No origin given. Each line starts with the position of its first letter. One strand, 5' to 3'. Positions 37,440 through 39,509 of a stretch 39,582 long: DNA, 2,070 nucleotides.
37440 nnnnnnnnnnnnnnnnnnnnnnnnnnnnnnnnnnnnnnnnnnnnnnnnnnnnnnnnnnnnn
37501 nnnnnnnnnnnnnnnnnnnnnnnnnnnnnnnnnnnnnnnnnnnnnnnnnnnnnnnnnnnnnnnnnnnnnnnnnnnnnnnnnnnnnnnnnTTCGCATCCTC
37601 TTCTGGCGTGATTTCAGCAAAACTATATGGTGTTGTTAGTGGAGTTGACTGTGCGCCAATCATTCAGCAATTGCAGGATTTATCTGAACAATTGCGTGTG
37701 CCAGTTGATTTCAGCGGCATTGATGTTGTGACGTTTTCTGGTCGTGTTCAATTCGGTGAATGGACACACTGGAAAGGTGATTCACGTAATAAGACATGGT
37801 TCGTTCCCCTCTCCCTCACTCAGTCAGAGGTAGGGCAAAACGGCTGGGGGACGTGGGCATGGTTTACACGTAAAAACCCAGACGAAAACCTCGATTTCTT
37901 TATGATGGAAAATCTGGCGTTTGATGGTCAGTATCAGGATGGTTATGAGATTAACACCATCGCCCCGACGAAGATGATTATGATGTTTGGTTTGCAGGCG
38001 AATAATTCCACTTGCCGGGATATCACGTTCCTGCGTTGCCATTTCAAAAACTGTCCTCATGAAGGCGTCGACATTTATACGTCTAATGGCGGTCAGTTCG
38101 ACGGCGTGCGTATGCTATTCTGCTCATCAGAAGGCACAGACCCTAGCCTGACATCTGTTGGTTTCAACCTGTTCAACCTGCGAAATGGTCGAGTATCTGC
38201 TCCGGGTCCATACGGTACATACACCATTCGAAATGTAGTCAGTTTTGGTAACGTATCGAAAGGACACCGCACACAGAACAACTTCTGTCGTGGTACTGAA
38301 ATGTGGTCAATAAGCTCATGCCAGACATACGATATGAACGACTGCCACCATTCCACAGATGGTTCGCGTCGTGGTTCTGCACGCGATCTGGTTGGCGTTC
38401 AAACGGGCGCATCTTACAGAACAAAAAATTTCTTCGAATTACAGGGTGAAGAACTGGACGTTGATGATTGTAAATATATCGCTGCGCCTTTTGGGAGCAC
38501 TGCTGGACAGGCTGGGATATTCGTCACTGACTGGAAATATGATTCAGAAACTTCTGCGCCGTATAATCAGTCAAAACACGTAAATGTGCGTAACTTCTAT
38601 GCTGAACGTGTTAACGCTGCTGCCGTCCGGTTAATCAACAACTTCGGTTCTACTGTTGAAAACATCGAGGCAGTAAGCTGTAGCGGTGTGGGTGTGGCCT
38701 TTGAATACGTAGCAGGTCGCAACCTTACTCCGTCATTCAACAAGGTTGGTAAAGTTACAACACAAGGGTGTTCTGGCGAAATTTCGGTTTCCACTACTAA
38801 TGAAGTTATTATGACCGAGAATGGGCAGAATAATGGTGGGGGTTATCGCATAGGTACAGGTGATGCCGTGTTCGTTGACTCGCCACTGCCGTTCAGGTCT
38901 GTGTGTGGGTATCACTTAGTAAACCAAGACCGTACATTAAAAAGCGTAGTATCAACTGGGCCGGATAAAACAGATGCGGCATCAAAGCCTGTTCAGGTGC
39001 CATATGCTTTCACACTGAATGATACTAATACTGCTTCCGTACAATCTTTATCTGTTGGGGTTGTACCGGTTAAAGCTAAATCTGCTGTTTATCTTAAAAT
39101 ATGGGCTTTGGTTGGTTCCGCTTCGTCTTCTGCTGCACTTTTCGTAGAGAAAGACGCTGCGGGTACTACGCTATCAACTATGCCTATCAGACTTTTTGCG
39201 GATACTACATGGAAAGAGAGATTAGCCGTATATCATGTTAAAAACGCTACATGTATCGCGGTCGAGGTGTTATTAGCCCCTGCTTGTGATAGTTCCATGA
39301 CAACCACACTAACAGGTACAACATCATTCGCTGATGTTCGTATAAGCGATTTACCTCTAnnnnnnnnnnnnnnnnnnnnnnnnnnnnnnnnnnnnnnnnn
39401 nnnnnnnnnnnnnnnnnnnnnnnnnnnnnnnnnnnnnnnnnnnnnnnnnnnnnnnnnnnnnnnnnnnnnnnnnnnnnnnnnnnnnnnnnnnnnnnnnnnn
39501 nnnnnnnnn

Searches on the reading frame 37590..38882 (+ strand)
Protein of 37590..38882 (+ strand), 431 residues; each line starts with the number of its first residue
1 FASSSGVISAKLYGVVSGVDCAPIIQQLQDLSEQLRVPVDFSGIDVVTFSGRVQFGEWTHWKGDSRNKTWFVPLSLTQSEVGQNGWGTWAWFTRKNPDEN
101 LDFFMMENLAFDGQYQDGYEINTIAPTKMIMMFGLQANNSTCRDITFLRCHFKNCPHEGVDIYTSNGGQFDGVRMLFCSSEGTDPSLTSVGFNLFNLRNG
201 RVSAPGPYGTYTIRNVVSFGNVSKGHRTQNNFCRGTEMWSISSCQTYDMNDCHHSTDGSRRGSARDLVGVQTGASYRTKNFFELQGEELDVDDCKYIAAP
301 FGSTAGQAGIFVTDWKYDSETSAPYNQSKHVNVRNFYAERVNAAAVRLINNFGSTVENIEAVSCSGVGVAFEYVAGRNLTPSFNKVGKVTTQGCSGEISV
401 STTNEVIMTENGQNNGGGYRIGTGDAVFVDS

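Call 70: search_protein_representatives(protein=window:37590-38882:+)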
Query: 431 residues. Proteins with E-value up to 0.001 (for the whole library): 54; up to 1e-10: 37; up to 1e-30: 24. The best 54 are listed.
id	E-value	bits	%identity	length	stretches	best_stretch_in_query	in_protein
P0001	7.9e-278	937.7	94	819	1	1-431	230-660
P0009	3.6e-131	454.5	53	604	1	15-428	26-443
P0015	2.4e-123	428.7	50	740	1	1-428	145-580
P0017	4.8e-122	424.4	50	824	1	3-428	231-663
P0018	4.3e-119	414.6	50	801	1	1-420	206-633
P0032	6.6e-115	400.8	48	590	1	4-415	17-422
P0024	2.9e-112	392.1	50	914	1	1-411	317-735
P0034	1.7e-105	369.8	46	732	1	7-422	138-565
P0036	1.5e-82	294.3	39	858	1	6-421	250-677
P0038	2.4e-76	273.8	42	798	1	8-381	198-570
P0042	7.9e-66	239.1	39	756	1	8-408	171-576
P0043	3.0e-65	237.2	39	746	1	8-415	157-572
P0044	7.0e-65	236.0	38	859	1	7-409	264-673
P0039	1.7e-62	228.1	38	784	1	11-406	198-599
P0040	6.3e-55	203.2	36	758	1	25-421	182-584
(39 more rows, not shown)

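Call 72: search_protein_families(library=pfam, alignment_id=A3, max_evalue=0.01)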
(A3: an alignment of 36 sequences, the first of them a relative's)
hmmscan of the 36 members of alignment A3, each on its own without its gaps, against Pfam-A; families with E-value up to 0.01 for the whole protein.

A. member 1, P0042 (756 aa): 0 families

B. families by the number of members that match (of 36 scanned): 14 families
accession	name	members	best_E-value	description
PF12708.12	Pect-lyase_RHGA_epim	9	4e-17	Rhamnogalacturonase A/epimerase, pectate lyase-like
PF13229.12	Beta_helix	6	1.5e-10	Right handed beta helix region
PF12218.14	End_N_terminal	4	0.0012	N terminal extension of bacteriophage endosialidase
PF18668.6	Tail_spike_N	3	9.6e-30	Tail spike TSP1/Gp66 receptor binding N-terminal domain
PF16318.11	DUF4957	3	5.4e-05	Domain of unknown function (DUF4957)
PF03906.20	Phage_T7_tail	2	3.6e-12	Phage T7 tail fibre protein, N-terminal domain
PF05048.19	NosD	2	5.2e-06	Periplasmic copper-binding protein (NosD)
PF08238.18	Sel1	1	3.6e-123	Sel1 repeat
PF13365.12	Trypsin_2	1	1.3e-08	Trypsin-like peptidase domain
PF13374.12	TPR_10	1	2.6e-08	Tetratricopeptide repeat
PF18454.7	Mtd_N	1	5.2e-08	Major tropism determinant N-terminal domain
PF03718.19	Glyco_hydro_49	1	0.00037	Glycosyl hydrolase family 49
PF16862.10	Glyco_hydro_79C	1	0.0073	Glycosyl hydrolase family 79 C-terminal beta domain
PF13620.12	CarboxypepD_reg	1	0.0074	Carboxypeptidase regulatory-like domain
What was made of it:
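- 37611..38882 (+): Right-handed parallel beta-helix (aa ~237-660), the presumed glycan-degrading domain. Remote homologues hit PF12708 and PF13229 (calls 70, 72).
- On Right-handed parallel beta-helix tailspikes / pectate-lyase-like superfamily: However, 9 and 6 of 36 remote HMMER relatives match PF12708 and PF13229, with best E-values of 4e-17 and 1.5e-10 (calls 70, 72).
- Remote sequence relatives carry PF12708, PF13229 or NosD (calls 70, 72).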

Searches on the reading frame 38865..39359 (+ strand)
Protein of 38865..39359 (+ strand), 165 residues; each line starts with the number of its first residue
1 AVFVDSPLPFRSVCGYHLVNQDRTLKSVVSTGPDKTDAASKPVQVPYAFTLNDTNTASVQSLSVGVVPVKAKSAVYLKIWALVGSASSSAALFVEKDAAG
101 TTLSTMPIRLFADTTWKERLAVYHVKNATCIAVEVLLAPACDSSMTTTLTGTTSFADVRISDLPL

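Call 47: predict_structure(alignment_id=A2)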
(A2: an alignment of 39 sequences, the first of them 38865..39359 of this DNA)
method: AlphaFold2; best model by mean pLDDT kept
length: 165 residues; sequences in the alignment: 39
mean_pLDDT: 92.7   pTM: 0.87
mean pLDDT of the five models: 92.7, 92.2, 92.2, 91.8, 91.4
residues with pLDDT >= 90: 139; 70-90: 14; 50-70: 11; < 50: 1
segments of 3 or more residues with pLDDT < 50: none
pLDDT, mean of each block of 10 residues (from residue 1): 57 78 93 96 97 97 96 94 97 98 97 95 96 98 96 98 91
secondary structure, 60 per line:
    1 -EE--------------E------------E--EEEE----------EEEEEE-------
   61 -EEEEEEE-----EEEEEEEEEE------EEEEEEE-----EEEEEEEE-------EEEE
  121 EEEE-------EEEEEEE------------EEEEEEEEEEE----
elements in order: E34-37 E48-53 E62-68 E74-83 E90-96 E102-109 E117-124 E132-138 E151-161
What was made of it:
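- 38925..39359 (+): C-terminal beta-sandwich, CBM-like (aa ~675-819). AF2 pLDDT 92.7 (call 47).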
